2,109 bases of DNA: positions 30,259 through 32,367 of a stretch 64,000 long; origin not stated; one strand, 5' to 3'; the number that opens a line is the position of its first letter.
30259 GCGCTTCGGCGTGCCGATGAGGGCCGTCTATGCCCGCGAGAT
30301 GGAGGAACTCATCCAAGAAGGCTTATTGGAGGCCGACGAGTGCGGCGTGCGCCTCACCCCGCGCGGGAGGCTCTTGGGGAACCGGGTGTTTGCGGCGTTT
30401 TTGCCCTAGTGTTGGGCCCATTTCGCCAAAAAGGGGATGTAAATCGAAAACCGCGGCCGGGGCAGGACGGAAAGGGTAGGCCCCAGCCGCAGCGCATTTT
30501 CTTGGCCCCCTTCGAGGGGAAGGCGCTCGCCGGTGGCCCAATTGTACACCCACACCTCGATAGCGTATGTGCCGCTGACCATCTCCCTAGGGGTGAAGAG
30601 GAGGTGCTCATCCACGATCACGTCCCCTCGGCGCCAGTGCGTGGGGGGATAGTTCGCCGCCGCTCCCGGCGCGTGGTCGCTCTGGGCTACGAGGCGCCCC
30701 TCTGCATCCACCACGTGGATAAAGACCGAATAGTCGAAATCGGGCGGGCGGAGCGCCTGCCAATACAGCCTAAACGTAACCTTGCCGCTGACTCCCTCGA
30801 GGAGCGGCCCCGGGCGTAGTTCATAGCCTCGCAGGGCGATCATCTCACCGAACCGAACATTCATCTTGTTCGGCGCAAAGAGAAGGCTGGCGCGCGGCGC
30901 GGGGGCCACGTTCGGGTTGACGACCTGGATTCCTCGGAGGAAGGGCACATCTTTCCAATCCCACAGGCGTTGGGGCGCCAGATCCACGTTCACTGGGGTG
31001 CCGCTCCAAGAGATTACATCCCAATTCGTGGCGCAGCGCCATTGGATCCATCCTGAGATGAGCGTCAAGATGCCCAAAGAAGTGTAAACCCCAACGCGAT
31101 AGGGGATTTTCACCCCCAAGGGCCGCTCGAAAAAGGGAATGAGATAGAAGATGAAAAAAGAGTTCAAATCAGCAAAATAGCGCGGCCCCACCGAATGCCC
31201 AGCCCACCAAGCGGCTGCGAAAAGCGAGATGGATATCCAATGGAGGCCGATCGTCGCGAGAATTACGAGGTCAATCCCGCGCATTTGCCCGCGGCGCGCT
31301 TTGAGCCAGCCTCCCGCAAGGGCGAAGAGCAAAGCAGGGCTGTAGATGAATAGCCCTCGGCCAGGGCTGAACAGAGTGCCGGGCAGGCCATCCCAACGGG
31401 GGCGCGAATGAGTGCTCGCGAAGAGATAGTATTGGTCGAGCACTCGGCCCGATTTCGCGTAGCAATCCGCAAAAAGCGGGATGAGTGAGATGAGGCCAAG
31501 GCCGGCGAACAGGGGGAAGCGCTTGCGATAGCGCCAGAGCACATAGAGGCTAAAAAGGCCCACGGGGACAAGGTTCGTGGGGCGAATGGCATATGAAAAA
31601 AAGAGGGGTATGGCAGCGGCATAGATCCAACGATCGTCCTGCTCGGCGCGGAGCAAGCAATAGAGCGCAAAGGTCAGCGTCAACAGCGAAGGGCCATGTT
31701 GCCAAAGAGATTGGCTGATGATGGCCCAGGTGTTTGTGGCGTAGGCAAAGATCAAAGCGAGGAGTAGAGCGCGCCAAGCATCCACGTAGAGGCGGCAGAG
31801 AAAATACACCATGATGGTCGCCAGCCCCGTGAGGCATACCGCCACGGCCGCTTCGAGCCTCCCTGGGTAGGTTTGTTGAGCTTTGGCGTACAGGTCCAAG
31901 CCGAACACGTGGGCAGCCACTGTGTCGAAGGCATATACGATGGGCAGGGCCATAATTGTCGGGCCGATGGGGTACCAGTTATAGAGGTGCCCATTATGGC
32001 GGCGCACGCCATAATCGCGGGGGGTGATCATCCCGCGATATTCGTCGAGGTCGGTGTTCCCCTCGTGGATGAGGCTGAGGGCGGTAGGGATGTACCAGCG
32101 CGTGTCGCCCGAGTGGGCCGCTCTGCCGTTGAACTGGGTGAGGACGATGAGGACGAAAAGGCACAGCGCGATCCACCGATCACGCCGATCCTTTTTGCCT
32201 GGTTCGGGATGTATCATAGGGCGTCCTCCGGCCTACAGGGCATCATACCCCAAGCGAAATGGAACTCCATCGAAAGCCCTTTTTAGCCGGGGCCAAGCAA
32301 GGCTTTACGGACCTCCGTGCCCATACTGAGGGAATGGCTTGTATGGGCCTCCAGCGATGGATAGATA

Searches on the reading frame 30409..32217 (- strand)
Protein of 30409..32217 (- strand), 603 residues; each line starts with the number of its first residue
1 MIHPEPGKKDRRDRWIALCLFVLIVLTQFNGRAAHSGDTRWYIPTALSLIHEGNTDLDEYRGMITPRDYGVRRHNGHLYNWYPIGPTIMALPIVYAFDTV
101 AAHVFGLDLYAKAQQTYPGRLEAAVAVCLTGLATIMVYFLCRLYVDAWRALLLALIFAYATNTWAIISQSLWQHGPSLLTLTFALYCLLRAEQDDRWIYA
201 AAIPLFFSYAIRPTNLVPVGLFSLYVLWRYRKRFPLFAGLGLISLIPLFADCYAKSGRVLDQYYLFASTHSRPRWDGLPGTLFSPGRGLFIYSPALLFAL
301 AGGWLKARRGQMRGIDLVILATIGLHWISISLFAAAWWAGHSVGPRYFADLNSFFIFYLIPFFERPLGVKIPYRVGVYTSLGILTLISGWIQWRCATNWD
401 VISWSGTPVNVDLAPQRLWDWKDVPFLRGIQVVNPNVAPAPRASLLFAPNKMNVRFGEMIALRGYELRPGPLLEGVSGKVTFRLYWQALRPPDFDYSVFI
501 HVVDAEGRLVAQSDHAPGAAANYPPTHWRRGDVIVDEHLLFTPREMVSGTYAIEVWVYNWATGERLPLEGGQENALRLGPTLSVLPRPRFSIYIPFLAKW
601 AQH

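Call 16: search_protein_families(library=pfam, proteins=[window:30409-32217:-], max_evalue=0.00001)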
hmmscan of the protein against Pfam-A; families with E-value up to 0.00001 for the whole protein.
window:30409-32217:- (603 aa): 0 families

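Call 17: search_protein_families(library=ncbifam, proteins=[window:30409-32217:-], max_evalue=0.00001)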
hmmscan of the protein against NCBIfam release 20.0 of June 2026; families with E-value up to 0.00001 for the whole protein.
window:30409-32217:- (603 aa): 1 family
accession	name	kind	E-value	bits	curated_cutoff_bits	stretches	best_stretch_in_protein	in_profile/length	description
NF047440.1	LA3751_2_3_fam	subfamily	1.6e-09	37.1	200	1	126-393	105-383/460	LA_3751/LA_3752 family putative glycosyltransferase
